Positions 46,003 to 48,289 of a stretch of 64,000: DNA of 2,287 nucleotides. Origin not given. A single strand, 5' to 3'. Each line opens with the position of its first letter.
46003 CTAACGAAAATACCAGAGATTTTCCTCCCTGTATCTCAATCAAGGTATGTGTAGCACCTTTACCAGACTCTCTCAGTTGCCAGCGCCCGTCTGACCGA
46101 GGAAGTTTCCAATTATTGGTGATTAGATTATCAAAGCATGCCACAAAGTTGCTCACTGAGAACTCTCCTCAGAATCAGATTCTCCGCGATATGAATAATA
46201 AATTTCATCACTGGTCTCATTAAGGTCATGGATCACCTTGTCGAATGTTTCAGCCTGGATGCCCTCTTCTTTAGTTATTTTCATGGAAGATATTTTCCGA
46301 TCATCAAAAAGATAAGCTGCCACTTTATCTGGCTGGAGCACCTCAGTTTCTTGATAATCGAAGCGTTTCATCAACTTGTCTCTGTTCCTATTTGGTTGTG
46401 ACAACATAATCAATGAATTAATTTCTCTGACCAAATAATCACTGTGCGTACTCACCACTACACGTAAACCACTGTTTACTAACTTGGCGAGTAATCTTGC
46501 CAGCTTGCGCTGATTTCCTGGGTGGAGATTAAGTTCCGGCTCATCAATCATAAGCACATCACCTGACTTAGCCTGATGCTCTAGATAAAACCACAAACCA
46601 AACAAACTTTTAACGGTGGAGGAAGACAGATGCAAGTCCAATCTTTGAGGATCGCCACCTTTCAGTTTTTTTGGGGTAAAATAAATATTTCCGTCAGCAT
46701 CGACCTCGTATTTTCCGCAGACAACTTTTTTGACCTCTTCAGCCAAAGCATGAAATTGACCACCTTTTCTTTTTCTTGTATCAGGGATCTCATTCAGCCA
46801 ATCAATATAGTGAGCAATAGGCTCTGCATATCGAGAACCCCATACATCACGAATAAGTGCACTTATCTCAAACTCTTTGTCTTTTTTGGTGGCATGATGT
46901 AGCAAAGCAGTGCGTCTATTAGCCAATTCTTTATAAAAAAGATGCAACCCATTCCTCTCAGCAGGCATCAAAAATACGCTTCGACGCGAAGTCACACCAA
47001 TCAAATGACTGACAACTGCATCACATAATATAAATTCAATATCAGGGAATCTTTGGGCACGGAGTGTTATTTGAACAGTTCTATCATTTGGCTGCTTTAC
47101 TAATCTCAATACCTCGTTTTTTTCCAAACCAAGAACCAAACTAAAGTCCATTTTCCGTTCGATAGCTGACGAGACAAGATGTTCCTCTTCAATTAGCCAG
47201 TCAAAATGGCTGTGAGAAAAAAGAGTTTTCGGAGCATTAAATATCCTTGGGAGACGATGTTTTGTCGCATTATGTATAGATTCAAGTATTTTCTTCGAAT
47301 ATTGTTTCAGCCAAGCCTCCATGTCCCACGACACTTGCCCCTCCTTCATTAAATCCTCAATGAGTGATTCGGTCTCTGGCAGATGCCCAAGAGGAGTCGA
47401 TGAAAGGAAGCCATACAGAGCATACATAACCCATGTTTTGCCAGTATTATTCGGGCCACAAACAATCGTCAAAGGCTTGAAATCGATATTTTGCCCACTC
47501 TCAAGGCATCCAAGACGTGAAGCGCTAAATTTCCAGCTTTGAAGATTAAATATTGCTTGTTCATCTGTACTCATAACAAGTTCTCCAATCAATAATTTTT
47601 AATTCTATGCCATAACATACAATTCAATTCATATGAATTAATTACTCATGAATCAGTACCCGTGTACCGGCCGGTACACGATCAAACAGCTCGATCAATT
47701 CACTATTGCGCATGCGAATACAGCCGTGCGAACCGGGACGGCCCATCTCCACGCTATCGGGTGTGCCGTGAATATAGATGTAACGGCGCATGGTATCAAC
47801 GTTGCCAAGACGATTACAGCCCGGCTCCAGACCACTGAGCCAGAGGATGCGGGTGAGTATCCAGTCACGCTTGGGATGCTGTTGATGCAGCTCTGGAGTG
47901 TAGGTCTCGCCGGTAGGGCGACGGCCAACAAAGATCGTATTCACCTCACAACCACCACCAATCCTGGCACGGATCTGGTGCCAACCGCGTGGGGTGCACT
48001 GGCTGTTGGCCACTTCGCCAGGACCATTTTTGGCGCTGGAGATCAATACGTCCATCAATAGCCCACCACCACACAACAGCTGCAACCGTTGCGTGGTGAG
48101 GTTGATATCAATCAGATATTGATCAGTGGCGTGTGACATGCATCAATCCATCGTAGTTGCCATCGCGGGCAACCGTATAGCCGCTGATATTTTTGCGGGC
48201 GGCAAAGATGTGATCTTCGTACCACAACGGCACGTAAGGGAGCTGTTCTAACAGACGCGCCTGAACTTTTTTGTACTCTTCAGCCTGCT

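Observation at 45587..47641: Low-GC two-gene cassette (ABC-type ATPase plus small PD-(D/E)xK-like protein) inserted inside a peptide-ABC/nagZ operon: candidate uncharacterised anti-phage defence system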

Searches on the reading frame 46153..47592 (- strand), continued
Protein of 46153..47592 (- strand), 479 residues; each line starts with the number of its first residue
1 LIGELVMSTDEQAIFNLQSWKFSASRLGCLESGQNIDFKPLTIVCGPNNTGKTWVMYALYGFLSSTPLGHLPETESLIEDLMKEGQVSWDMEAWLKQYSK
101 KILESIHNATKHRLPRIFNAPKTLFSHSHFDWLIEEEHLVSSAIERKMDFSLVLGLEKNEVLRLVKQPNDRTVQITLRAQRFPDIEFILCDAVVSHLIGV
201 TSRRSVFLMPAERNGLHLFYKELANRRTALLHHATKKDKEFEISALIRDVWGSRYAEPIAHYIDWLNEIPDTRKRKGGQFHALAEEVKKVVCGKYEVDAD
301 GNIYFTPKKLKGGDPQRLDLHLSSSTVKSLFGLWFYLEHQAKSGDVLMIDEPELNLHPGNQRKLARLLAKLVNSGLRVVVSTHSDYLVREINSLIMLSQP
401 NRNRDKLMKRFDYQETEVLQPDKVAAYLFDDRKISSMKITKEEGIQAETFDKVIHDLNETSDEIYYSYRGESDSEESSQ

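Call 68: predict_structure(alignment_id=A4)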
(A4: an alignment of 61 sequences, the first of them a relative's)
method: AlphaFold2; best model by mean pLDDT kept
length: 473 residues; sequences in the alignment: 61
mean_pLDDT: 84.7   pTM: 0.85
mean pLDDT of the five models: 84.7, 84.5, 84.4, 84.0, 83.8
residues with pLDDT >= 90: 282; 70-90: 108; 50-70: 44; < 50: 39
segments of 3 or more residues with pLDDT < 50: 1-5, 220-228, 230-246, 446-451
pLDDT, mean of each block of 10 residues (from residue 1): 52 94 85 96 90 91 89 94 98 97 94 90 96 95 90 91 97 85 93 81 75 54 47 46 55 89 87 91 93 90 79 86 92 93 90 94 97 94 95 92 95 97 91 91 50 67 63 49
secondary structure, 60 per line:
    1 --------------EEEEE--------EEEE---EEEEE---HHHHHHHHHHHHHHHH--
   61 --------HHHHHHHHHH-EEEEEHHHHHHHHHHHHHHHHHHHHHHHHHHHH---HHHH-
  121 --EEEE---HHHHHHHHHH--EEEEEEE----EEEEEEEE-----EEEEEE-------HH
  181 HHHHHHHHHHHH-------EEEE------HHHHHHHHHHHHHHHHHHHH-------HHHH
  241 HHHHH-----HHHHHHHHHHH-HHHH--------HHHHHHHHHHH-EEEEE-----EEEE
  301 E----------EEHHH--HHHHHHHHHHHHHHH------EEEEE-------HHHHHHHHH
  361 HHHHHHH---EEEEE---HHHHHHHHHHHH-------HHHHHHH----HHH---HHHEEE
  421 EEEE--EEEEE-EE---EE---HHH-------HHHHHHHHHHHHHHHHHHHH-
elements in order: E15-19 E28-31 E35-39 H43-58 H69-78 E80-84 H85-112 H116-119 E123-126 H130-139 E142-148 E153-160 E166-171 H179-192 E200-203 H210-229 H237-245 H251-261 H263-266 H275-285 E287-291 E297-301 H319-333 E340-344 H352-367 E371-375 H379-390 H398-404 E418-424 E427-431 H453-472

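Call 71: fold_search(model_id=the predicted structure, library=pdb)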
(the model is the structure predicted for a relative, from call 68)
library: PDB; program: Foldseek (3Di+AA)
matches with E <= 10: 1211; with E <= 0.001: 162
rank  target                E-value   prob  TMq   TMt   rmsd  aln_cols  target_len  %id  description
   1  9e91_A                4.3e-08  1.00  0.33  0.38  14.0       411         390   14  Ec83 Retron PtuA Dimer bound to ATP (released 2025-07-02)
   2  8eea_A                1.2e-07  1.00  0.34  0.41  15.5       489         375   11  Structure of E.coli Septu (PtuAB) complex (released 2023-12-27)
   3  5dac_B                1.3e-07  1.00  0.33  0.35  19.3       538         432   16  ATP-gamma-S bound Rad50 from Chaetomium thermophilum in complex with DNA (released 2016-03-02)
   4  9n69_B                1.5e-07  1.00  0.26  0.25  22.7       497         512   12  Structure of the retron IA complex with HNH nuclease in the "down" orientation (released 2025-04-23)
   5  8sux_C                2.0e-07  1.00  0.32  0.38  17.1       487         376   10  Structure of E. coli PtuA hexamer (released 2024-01-10)
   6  9nnh_C                2.1e-07  1.00  0.34  0.30  16.9       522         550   15  Cryo-EM structure of the Retron Ec78 complex, PtuA:PtuB:RT (4:2:2) (released 2025-10-08)
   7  9e8z_A                2.3e-07  1.00  0.33  0.31  18.5       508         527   12  4-component structure of retron Ec83 (released 2025-07-02)
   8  5dac_A                2.7e-07  1.00  0.32  0.35  20.6       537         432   15  ATP-gamma-S bound Rad50 from Chaetomium thermophilum in complex with DNA (released 2016-03-02)
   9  8eea_B                3.0e-07  1.00  0.34  0.42  15.5       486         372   12  Structure of E.coli Septu (PtuAB) complex (released 2023-12-27)
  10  9o4a_A                3.3e-07  1.00  0.36  0.37  13.2       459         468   11  Ec83 Retron PtuAB mutant complex (released 2025-07-02)
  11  9nnk_C                3.3e-07  1.00  0.33  0.29  17.4       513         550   14  Cryo-EM structure of Retron-displaced free PtuAB complex, PtuA:PtuB (4:2) (released 2025-10-08)
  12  8ee4_E                3.3e-07  1.00  0.32  0.36  16.9       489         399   11  Structure of PtuA (released 2024-01-03)
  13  9e8z_C                3.9e-07  1.00  0.34  0.31  21.9       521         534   12  4-component structure of retron Ec83 (released 2025-07-02)
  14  9n69_A                3.9e-07  1.00  0.31  0.28  16.3       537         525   11  Structure of the retron IA complex with HNH nuclease in the "down" orientation (released 2025-04-23)
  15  9vhe_C                4.3e-07  1.00  0.30  0.39  13.4       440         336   14  cryoEM structure of retron-Eco7 complex (released 2025-12-31)
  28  9e91_B                7.3e-07  1.00  0.33  0.39  15.4       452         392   12  Ec83 Retron PtuA Dimer bound to ATP (released 2025-07-02)
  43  8sux_F                2.7e-06  1.00  0.31  0.38  15.4       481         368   11  Structure of E. coli PtuA hexamer (released 2024-01-10)
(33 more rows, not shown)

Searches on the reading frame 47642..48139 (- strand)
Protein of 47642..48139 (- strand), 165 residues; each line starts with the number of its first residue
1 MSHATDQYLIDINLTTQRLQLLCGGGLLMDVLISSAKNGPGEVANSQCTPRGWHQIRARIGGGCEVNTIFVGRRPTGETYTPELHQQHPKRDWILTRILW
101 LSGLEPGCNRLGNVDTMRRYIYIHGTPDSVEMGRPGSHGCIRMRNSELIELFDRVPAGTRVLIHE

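Call 28: find_related_loci(query=window:47642-48139:-, collection=genome_contigs, flank=6000)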
Query window:47642-48139:- (165 aa) in genome_contigs; peptide patterns used: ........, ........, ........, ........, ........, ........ (x = any residue, [..] = any of these).
600 stretches matched a pattern (row limit reached: there are more); 585 encode a relative of the query (tblastn E <= 1e-3); the best 80 are kept; 80 distinct loci.
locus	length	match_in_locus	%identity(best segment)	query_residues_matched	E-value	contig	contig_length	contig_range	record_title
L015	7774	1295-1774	65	6-165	2e-73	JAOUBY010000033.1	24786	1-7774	MAG: Gammaproteobacteria bacterium isolate 24_May_SF_Bin18 24_May_SF_Bin18_scaffold_136_c1, whole genome shotgun sequenc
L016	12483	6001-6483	67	5-165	2e-73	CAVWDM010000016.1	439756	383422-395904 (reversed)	MAG: uncultured Gammaproteobacteria bacterium isolate MFD03804.bin.1.259 genome assembly, contig: contig_4110, whole gen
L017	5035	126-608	65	5-165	6e-73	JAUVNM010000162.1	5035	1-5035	MAG: Gammaproteobacteria bacterium isolate CSMAG_610 CSMAG_610_k141_1251070_length_5035_cov_8.0000, whole genome shotgun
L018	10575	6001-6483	66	4-164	5e-72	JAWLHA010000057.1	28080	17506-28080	MAG: Gammaproteobacteria bacterium isolate 30dZY2.bin.20 NODE_2133_length_28080_cov_8.930274, whole genome shotgun seque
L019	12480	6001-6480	67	6-165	4e-72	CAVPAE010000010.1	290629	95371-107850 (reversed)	MAG: uncultured Gammaproteobacteria bacterium isolate MFD09964.bin.1.155 genome assembly, contig: contig_7140, whole gen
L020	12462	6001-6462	68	10-163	4e-71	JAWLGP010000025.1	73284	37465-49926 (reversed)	MAG: Gammaproteobacteria bacterium isolate 30dZY2.bin.113 NODE_599_length_73284_cov_18.820687, whole genome shotgun sequ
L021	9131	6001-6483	65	5-165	3e-71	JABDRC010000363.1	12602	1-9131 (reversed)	MAG: Halobacteria archaeon isolate Site_C19 k127_1461724, whole genome shotgun sequence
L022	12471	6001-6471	69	9-165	2e-71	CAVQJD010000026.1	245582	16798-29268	MAG: uncultured Gammaproteobacteria bacterium isolate MFD09779.bin.2.64 genome assembly, contig: contig_95242, whole gen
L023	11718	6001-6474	66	8-165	3e-71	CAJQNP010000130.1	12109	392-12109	MAG: uncultured Gammaproteobacteria bacterium isolate 10_20180412_Bin_METABAT_58_1 genome assembly, contig: c_0000072277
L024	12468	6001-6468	70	10-165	9e-71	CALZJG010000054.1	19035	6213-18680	MAG: uncultured Chromatiaceae bacterium isolate FCS_M_Gamma_041 genome assembly, contig: k121_372603, whole genome shotg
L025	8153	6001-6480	65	4-163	1e-70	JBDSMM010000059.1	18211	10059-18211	MAG: Gammaproteobacteria bacterium isolate cluster1_bin.393 k127_7572817, whole genome shotgun sequence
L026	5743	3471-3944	66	8-165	3e-70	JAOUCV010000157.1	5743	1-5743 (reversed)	MAG: Gammaproteobacteria bacterium isolate 24_Oct_SF_Bin33 24_Oct_SF_Bin33_scaffold_4500_c1, whole genome shotgun sequen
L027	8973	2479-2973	66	1-165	2e-70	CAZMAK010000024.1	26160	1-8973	MAG TPA_asm: uncultured Ectothiorhodospiraceae bacterium isolate SRP214966_co3_30 genome assembly, contig: NODE_2214_len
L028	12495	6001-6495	65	2-165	8e-70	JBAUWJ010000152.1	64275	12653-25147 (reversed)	MAG: Arenicellales bacterium isolate MFD09702_ilm_asm_bin17 k127_7439, whole genome shotgun sequence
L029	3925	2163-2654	62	2-165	3e-69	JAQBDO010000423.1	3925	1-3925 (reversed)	MAG: Gammaproteobacteria bacterium isolate MAG_413_bin-07 413_bin-07_ctg-423, whole genome shotgun sequence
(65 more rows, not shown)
